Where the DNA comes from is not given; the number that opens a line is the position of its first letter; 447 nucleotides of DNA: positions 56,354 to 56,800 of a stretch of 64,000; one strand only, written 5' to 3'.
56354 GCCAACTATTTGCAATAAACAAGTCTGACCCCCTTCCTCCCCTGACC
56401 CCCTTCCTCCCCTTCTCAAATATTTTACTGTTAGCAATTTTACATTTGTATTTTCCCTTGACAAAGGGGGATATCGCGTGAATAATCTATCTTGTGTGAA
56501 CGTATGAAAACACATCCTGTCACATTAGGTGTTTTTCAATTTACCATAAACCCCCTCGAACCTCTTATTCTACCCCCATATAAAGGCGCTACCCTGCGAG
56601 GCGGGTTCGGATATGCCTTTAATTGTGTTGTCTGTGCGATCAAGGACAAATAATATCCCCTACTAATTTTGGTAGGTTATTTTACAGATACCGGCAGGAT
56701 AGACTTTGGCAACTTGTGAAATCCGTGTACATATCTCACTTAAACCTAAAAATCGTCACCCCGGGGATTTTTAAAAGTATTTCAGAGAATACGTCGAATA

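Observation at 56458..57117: Relics of a different CRISPR-Cas locus directly upstream of the intact type I-C operon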

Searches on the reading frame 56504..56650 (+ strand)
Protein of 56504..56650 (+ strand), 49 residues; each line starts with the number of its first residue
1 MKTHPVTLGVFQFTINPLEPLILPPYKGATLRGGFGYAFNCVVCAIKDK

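Call 3: search_protein_families(library=pfam, proteins=[window:56504-56650:+], max_evalue=1)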
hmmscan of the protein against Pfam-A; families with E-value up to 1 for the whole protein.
seq(49 aa): 1 family
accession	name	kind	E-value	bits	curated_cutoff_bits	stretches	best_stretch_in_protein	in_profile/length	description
PF05421.16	DUF751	-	0.17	13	27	1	6-46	15-55/60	Protein of unknown function (DUF751)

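Call 4: search_protein_families(library=ncbifam, proteins=[window:56504-56650:+], max_evalue=1)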
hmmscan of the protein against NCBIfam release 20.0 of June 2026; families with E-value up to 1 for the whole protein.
seq(49 aa): 0 families

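Call 9: find_homologous_proteins(query=window:56504-56650:+, max_evalue=0.01)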
Query seq(49 aa): no candidate shares three 5-residue words with the query. No homologue found.
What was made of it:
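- Tried and rejected: The word-indexed protein search with the 49-aa ORF found no candidates (call 9).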

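Call 10: search_solved_structures(query=window:56504-56650:+, max_evalue=10, show_alignments=3)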
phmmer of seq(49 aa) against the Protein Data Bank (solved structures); distinct sequences matched with E-value up to 10: 0.
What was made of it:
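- Tried and rejected: The PDB sequence search found nothing (call 10).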

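Call 11: search_dna_similar(query=window:56504-56650:+, collection=plasmids, mode=protein, max_evalue=10, max_rows=30)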
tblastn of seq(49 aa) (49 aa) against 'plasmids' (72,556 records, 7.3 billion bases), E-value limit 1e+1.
Records with a match: 3; places in all: 3; records where one place covers at least 80% of the query: 1.
Best place of each record, by identity: <60% 3.
By first word of the organism name: Tistrella 1; Rubrobacter 1; Deinococcus 1.
By predicted mobility (MOB-suite, as given by PLSDB): non-mobilizable 3.
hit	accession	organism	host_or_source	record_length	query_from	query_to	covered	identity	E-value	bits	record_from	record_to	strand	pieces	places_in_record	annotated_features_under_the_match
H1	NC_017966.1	Tistrella mobilis KA081020-065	-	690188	7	46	82%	41.5%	1e+0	32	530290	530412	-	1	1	ABC transporter permease subunit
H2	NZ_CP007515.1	Rubrobacter radiotolerans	-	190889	12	44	67%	42.4%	1e-1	35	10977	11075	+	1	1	cas6: CRISPR system precrRNA processing endoribonuclease RAMP protein Cas6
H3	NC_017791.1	Deinococcus gobiensis I-0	-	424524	11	44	69%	41.2%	5e-1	33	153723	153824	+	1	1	cas6: CRISPR system precrRNA processing endoribonuclease RAMP protein Cas6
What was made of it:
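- Tried and rejected: tblastn against plasmids gave only weak hits, to annotated cas6 N-termini (call 11).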

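Call 12: search_protein_families(library=padloc, proteins=[window:56504-56650:+], max_evalue=10)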
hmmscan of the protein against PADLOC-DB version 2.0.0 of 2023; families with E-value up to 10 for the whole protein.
seq(49 aa): 2 families
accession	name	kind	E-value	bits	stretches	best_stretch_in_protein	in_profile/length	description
PDLC01477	Cas6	-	3.6e-09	34.6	1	7-46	4-43/296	"CAS-I,CAS-II,CAS-III,CAS-IV,CAS-V,CAS-VI; crRNAmaturation"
PDLC01496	Cas6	-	4.1e-05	21.2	1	9-39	8-35/281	"CAS-I,CAS-II,CAS-III,CAS-IV,CAS-V,CAS-VI; crRNAmaturation"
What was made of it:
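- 56504..56653 (+): cas6 stub: first 49 codons of a PF10040/AF_1859-type Cas6, then TAA. PADLOC Cas6 model E=3.6e-9, residues 7-46 against profile positions 4-43 of 296 (call 12).
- On Cas6, PF10040/AF_1859 type: PADLOC Cas6 E=3.6e-9 (call 12).
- Checked: Cas6: PADLOC HMM E=3.6e-9 (call 12).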

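Call 19: get_annotated_region(hit=H2, flank=12000)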
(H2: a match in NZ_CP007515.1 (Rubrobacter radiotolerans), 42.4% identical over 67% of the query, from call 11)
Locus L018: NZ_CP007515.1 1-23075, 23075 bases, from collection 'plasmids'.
description: Rubrobacter radiotolerans strain RSPS-4 plasmid 1, complete sequence
organism: Rubrobacter radiotolerans (NCBI taxid 42256)
taxonomy: Bacteria; Actinomycetota; Rubrobacteria; Rubrobacterales; Rubrobacteraceae; Rubrobacter; Rubrobacter radiotolerans
host: -; source: -; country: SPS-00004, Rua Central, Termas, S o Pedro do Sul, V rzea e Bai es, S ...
typing (MOB-suite, as given by PLSDB): non-mobilizable; replicon rep_cluster_201
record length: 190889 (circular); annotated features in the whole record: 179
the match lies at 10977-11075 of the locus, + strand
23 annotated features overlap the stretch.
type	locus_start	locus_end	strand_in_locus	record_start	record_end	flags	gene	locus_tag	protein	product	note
CDS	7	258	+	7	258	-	cas2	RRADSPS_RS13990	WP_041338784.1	CRISPR-associated endonuclease Cas2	GO:0043571 - maintenance of CRISPR repeat elements [Evidence IEA]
CDS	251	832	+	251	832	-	cas4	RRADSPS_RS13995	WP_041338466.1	CRISPR-associated protein Cas4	GO:0043571 - maintenance of CRISPR repeat elements [Evidence IEA]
CDS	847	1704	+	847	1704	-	cas4a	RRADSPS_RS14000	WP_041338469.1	type I-A CRISPR-associated protein Cas4/Csa1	GO:0043571 - maintenance of CRISPR repeat elements [Evidence IEA]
CDS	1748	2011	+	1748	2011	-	-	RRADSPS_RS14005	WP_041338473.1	ribbon-helix-helix protein, CopG family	GO:0006355 - regulation of DNA-templated transcription [Evidence IEA]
CDS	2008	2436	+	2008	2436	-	-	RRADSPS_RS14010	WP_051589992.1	type II toxin-antitoxin system VapC family toxin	-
CDS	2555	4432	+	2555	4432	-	-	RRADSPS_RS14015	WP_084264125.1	DEAD/DEAH box helicase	-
CDS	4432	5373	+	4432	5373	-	-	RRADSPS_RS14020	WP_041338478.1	hypothetical protein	-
CDS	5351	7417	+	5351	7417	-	-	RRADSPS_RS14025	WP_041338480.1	hypothetical protein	-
CDS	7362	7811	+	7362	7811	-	-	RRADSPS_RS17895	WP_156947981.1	hypothetical protein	-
CDS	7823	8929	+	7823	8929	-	cas7d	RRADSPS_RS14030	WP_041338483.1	type I-D CRISPR-associated protein Cas7/Csc2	-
CDS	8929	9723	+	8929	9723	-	-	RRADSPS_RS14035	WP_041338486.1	hypothetical protein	-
CDS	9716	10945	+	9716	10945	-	-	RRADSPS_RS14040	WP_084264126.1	TIGR02710 family CRISPR-associated CARF protein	GO:0043571 - maintenance of CRISPR repeat elements [Evidence IEA]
CDS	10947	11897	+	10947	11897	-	cas6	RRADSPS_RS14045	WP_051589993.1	CRISPR system precrRNA processing endoribonuclease RAMP protein Cas6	-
CDS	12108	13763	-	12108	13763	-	-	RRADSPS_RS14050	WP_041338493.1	FAD-binding dehydrogenase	-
CDS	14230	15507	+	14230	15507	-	-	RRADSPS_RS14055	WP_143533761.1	pyridoxal phosphate-dependent aminotransferase family protein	-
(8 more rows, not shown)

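Call 20: get_annotated_region(hit=H3, flank=12000)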
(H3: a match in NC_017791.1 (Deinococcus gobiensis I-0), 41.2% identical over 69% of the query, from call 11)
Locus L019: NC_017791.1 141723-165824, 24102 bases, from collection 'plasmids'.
description: Deinococcus gobiensis I-0 plasmid P2, complete sequence
organism: Deinococcus gobiensis I-0 (NCBI taxid 745776)
taxonomy: Bacteria; Deinococcota; Deinococci; Deinococcales; Deinococcaceae; Deinococcus; Deinococcus gobiensis; Deinococcus gobiensis I-0
host: -; source: -; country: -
typing (MOB-suite, as given by PLSDB): non-mobilizable; replicon rep_cluster_1552; mating-pair formation MPF_T
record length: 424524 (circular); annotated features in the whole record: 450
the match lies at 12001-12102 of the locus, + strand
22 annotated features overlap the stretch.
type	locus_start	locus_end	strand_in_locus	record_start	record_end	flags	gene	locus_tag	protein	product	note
CDS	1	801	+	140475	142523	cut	-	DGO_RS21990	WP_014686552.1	prepilin-type N-terminal cleavage/methylation domain-containing protein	-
CDS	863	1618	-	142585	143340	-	-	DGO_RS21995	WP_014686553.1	CAP domain-containing protein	-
CDS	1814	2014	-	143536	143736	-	-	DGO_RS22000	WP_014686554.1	helix-turn-helix transcriptional regulator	-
CDS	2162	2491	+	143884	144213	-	-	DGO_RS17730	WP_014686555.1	hypothetical protein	-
CDS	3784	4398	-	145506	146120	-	cas4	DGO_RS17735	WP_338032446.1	CRISPR-associated protein Cas4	GO:0043571 - maintenance of CRISPR repeat elements [Evidence IEA]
CDS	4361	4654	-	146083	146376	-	cas2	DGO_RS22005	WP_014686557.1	CRISPR-associated endonuclease Cas2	GO:0043571 - maintenance of CRISPR repeat elements [Evidence IEA]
CDS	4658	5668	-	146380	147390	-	cas1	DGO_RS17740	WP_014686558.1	CRISPR-associated endonuclease Cas1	GO:0043571 - maintenance of CRISPR repeat elements [Evidence IEA]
CDS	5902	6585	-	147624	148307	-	-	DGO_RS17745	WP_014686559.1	hypothetical protein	-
CDS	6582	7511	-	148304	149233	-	-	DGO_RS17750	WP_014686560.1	DevR family CRISPR-associated autoregulator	GO:0043571 - maintenance of CRISPR repeat elements [Evidence IEA]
CDS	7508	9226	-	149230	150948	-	-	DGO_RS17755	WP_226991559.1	hypothetical protein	-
CDS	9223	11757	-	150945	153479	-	cas3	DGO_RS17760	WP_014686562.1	CRISPR-associated helicase Cas3'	GO:0043571 - maintenance of CRISPR repeat elements [Evidence IEA]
CDS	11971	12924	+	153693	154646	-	cas6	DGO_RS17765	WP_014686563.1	CRISPR system precrRNA processing endoribonuclease RAMP protein Cas6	-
CDS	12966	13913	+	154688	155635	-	-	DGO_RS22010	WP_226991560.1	WYL domain-containing protein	-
CDS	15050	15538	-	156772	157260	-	-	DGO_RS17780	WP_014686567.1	hypothetical protein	-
CDS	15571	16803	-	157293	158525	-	-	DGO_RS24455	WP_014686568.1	hypothetical protein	-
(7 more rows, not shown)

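Call 43: search_protein_representatives(protein=window:56504-56650:+)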
Query: 49 residues. Proteins with E-value up to 0.001 (for the whole library): 157; up to 1e-10: 1; up to 1e-30: 0. The best 150 are listed.
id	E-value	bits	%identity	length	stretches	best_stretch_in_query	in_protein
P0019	2.1e-12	62.2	70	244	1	3-49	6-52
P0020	2.6e-10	55.7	69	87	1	8-49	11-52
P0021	5.4e-09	51.6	60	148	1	8-47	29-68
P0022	5.7e-09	51.5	60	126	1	8-49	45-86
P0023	5.8e-09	51.5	59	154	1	6-49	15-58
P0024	6.3e-09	51.4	63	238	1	5-47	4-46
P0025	1.2e-08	50.5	52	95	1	3-48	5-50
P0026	1.3e-08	50.4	68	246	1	10-49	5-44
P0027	4.3e-08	48.8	58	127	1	6-48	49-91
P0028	5.6e-08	48.5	57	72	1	6-47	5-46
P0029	6.3e-08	48.3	58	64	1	6-45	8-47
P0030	6.6e-08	48.2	55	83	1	6-49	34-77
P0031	7.9e-08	48.0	62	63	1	8-46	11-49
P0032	2.2e-07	46.6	59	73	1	9-49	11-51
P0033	2.6e-07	46.4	62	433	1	7-48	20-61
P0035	5.8e-07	45.3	56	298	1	2-44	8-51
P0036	6.5e-07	45.1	61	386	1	8-48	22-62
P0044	3.3e-06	43.0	52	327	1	8-47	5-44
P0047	5.2e-06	42.3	49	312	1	4-48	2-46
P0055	1.0e-05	41.4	61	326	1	7-47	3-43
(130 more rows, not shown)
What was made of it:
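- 56504..56653 (+): 157 N-terminal hits, best P0019 at 70% identity, E=2e-12 (call 43).
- On Cas6, PF10040/AF_1859 type: HMMER against 1.84 billion proteins gave 157 N-terminal hits, best E=2e-12 (call 43).
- Checked: An exhaustive HMMER search gave 157 hits, all at protein N-termini, best E=2e-12 at 70% identity (call 43).
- Relics are genuine (calls 12, 43).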

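Call 44: search_protein_families(library=pfam, proteins=[P0019, P0024, P0026, P0035, P0044, P0047, P0033, P0036, P0055], max_evalue=0.001)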
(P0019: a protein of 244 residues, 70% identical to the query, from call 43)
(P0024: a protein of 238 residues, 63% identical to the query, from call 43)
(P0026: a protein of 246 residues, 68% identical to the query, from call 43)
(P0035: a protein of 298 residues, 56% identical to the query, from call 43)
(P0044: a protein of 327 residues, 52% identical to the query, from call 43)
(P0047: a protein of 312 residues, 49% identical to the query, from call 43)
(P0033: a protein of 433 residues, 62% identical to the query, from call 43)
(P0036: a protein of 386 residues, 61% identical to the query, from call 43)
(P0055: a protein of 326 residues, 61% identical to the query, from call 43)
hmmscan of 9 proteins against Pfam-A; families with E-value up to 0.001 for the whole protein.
P0019 (244 aa): 0 families

P0024 (238 aa): 1 family
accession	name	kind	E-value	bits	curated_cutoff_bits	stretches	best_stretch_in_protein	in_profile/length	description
PF10040.14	CRISPR_Cas6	-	1.5e-20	74.1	25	1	112-234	1-89/89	CRISPR-associated endoribonuclease Cas6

P0026 (246 aa): 0 families

P0035 (298 aa): 1 family
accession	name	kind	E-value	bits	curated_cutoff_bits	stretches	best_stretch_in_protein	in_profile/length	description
PF01434.24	Peptidase_M41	-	6.2e-29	101.7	29.9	1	185-283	45-144/191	Peptidase family M41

P0044 (327 aa): 1 family
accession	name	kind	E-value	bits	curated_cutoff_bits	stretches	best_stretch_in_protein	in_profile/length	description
PF10040.14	CRISPR_Cas6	-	1.4e-20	74.2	25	1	194-322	1-89/89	CRISPR-associated endoribonuclease Cas6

P0047 (312 aa): 1 family
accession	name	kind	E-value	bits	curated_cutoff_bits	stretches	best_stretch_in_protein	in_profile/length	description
PF10040.14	CRISPR_Cas6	-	4.2e-17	63.1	25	1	183-307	1-89/89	CRISPR-associated endoribonuclease Cas6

P0033 (433 aa): 0 families

P0036 (386 aa): 1 family
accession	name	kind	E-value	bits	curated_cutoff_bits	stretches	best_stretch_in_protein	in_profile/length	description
PF10040.14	CRISPR_Cas6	-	6.3e-17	62.5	25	1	221-378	1-89/89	CRISPR-associated endoribonuclease Cas6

P0055 (326 aa): 1 family
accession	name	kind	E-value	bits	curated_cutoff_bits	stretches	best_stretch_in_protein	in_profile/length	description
PF10040.14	CRISPR_Cas6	-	3.3e-16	60.2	25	1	191-320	1-89/89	CRISPR-associated endoribonuclease Cas6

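Call 46: find_encoding_contigs(protein=P0020, flank=10000, max_places=4)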
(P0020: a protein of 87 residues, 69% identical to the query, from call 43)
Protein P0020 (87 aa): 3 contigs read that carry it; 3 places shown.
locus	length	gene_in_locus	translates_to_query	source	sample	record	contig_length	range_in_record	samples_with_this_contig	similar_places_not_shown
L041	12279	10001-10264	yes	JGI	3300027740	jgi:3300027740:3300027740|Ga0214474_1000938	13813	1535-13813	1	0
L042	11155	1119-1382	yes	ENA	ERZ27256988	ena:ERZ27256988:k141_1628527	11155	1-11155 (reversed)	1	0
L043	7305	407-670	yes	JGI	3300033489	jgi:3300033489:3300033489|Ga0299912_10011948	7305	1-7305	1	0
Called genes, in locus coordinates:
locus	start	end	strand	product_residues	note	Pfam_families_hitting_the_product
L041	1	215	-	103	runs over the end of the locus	PF15731:MqsA_antitoxin (weak), PF12844:HTH_19 (weak), PF13560:HTH_31 (weak), PF01381:HTH_3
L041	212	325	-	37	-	-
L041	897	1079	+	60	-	-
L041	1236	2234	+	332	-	PF22678:Cytochrom_c_NrfB-like (faint), PF14522:Cytochrome_C7 (faint), PF14537:Cytochrom_c3_2 (faint), PF09699:Paired_CXXCH_1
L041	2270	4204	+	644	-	-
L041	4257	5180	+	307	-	PF04392:ABC_sub_bind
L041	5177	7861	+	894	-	PF17203:sCache_3_2, PF00672:HAMP, PF00989:PAS, PF08448:PAS_4, PF13426:PAS_9, PF00989:PAS, PF08448:PAS_4, PF13188:PAS_8, +5 more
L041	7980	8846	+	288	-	PF01797:Y1_Tnp, PF02954:HTH_8 (faint), PF01381:HTH_3 (weak)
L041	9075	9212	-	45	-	-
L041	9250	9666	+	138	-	-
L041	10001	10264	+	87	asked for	PF27225:AF_1859_N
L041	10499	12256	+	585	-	PF00270:DEAD, PF04851:ResIII, PF00271:Helicase_C, PF22590:Cas3-like_C_2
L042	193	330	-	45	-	-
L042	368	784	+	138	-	-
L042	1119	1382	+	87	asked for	PF27225:AF_1859_N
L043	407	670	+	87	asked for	PF27225:AF_1859_N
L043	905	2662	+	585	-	PF00270:DEAD, PF04851:ResIII, PF00271:Helicase_C, PF22590:Cas3-like_C_2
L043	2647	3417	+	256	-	PF18019:Cas3_HD (faint)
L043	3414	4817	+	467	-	-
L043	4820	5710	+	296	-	PF01905:DevR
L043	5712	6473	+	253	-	PF09704:Cas_Cas5d (weak)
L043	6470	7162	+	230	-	PF17955:Cas6b_N, PF17262:Cas6b_C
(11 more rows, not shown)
